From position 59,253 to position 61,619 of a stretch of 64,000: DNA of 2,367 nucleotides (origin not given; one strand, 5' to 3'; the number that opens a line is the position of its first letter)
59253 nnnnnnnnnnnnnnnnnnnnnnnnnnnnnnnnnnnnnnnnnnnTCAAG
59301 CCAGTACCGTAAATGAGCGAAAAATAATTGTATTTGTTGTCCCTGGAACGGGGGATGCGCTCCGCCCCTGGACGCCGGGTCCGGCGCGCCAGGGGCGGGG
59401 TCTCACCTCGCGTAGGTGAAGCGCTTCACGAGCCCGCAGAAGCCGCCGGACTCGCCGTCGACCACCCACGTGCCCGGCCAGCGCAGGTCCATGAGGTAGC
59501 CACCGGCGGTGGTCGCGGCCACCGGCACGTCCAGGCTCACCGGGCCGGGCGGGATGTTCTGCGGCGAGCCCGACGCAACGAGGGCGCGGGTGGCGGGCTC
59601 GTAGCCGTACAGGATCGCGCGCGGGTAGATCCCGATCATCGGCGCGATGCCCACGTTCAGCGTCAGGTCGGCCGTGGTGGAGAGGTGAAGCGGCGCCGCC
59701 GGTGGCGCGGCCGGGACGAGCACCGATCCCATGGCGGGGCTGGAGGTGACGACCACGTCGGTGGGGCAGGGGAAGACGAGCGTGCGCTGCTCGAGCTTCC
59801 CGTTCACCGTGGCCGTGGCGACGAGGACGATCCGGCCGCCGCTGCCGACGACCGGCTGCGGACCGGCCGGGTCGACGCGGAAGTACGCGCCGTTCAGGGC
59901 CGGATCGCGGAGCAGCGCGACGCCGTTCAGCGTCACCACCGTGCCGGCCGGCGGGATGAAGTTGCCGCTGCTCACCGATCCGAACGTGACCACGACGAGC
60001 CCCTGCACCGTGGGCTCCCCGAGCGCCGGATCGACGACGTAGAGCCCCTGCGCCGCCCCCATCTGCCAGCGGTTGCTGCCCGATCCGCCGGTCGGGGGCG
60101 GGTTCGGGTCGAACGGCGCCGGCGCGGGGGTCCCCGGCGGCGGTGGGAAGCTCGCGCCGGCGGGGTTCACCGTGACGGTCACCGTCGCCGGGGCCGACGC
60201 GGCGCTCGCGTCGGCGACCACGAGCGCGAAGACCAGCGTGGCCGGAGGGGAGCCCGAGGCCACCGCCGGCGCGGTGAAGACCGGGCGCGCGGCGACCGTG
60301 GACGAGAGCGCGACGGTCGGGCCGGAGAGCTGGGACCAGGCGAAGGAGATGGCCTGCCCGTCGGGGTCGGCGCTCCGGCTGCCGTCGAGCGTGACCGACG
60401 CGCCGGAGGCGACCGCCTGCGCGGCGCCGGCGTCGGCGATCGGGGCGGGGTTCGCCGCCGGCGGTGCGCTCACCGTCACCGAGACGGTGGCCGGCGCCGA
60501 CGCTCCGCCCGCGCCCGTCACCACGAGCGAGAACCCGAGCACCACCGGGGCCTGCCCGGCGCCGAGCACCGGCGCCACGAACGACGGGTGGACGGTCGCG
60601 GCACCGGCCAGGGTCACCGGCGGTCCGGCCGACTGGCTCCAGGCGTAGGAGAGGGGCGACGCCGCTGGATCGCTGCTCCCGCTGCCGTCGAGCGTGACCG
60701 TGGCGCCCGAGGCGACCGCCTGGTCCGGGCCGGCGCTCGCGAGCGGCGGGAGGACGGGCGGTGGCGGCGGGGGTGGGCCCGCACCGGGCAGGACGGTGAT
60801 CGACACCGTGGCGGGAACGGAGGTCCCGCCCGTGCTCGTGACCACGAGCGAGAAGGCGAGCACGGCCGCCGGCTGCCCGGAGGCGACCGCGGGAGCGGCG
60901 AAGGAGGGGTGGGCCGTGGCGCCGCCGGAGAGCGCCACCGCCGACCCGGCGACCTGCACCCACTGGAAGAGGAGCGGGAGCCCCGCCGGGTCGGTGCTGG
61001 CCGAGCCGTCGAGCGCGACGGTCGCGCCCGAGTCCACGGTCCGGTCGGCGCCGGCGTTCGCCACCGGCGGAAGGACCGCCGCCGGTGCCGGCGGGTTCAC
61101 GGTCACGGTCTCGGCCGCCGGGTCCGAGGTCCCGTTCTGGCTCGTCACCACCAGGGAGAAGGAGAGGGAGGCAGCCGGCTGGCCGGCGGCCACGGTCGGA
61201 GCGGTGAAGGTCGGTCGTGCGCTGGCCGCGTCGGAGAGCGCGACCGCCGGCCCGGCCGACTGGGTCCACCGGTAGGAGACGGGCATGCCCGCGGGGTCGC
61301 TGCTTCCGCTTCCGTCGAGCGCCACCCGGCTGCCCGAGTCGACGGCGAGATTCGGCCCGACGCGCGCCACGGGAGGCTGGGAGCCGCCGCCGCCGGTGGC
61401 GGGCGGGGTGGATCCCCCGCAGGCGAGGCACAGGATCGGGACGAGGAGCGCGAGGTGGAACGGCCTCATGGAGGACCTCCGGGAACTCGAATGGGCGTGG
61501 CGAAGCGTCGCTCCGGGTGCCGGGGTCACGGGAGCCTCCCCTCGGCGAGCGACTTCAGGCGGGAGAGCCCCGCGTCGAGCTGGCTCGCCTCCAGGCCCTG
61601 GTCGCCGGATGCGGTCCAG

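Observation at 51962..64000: Envelope gene neighbourhood with duplicated modules: PKD-repeat secreted proteins, double-SRPBCC anchored proteins, a giant dihaem peroxidase and its own RpoH-like sigma factor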

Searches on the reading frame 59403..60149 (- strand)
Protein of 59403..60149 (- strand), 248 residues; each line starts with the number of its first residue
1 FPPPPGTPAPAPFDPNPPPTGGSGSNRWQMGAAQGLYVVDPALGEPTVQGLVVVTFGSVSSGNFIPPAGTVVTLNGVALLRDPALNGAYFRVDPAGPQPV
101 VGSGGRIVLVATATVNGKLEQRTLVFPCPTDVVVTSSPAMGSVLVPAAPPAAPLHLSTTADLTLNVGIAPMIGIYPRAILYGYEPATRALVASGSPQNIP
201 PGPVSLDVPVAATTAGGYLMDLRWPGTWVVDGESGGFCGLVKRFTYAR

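Call 99: search_solved_structures(query=window:59403-60149:-, max_evalue=1)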
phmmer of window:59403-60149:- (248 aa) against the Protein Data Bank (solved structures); distinct sequences matched with E-value up to 1: 0.

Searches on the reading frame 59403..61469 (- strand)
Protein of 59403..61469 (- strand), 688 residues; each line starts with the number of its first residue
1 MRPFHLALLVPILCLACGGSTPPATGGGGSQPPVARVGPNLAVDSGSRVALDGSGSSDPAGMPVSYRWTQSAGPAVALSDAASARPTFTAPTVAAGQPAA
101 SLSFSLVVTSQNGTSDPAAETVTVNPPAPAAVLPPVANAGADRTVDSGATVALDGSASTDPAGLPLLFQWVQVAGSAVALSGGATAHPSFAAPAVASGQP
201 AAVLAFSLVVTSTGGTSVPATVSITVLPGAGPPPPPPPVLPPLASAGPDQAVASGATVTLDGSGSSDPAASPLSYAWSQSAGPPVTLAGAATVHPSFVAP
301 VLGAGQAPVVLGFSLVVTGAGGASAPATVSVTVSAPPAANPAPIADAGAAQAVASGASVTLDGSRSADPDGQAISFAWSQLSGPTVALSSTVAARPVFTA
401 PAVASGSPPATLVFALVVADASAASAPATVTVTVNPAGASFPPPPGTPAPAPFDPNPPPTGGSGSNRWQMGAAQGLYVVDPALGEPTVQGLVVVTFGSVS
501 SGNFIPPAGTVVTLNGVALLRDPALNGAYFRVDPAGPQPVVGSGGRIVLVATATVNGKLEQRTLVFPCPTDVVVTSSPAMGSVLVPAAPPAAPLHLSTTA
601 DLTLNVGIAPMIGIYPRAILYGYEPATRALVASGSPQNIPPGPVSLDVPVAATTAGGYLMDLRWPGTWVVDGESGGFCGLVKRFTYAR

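Call 8: search_protein_families(library=pfam, proteins=[window:59403-61469:-], max_evalue=0.01)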
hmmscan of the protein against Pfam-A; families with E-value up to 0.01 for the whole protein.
window:59403-61469:- (688 aa): 5 families
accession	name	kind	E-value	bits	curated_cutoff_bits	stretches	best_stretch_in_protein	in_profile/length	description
PF22352.2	K319L-like_PKD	-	1e-56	189.3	27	4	347-434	1-84/84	K319L-like, PKD domain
PF18911.6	PKD_4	-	5.7e-28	97.2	27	4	340-379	1-40/85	PKD domain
PF21027.3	Sde0182_C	-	4.4e-15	56.5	27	1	359-386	2-29/83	Cellulose-binding protein Sde0182, C-terminal domain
PF17963.7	Big_9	-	7.9e-09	36.7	23.6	1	340-433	1-89/89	Bacterial Ig domain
PF02010.21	REJ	-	1.4e-07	31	25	0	97-171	48-127/452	REJ domain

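Call 9: search_protein_families(library=ncbifam, proteins=[window:59403-61469:-], max_evalue=0.01)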
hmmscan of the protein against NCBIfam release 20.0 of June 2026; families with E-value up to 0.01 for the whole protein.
window:59403-61469:- (688 aa): 3 families
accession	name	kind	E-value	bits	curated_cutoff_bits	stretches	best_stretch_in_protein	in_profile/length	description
NF038112.1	myxo_dep_M36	subfamily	5.7e-86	288.9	1500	1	30-438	1187-1567/1604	myxosortase-dependent M36 family metallopeptidase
NF038111.1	rhom_dep_M36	equivalog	2e-36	124.9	1700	4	342-438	1186-1279/1315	rhombosortase-dependent M36 family metallopeptidase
NF012211.1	tand_rpt_95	domain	0.00049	20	90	0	367-436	20-86/98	tandem-95 repeat protein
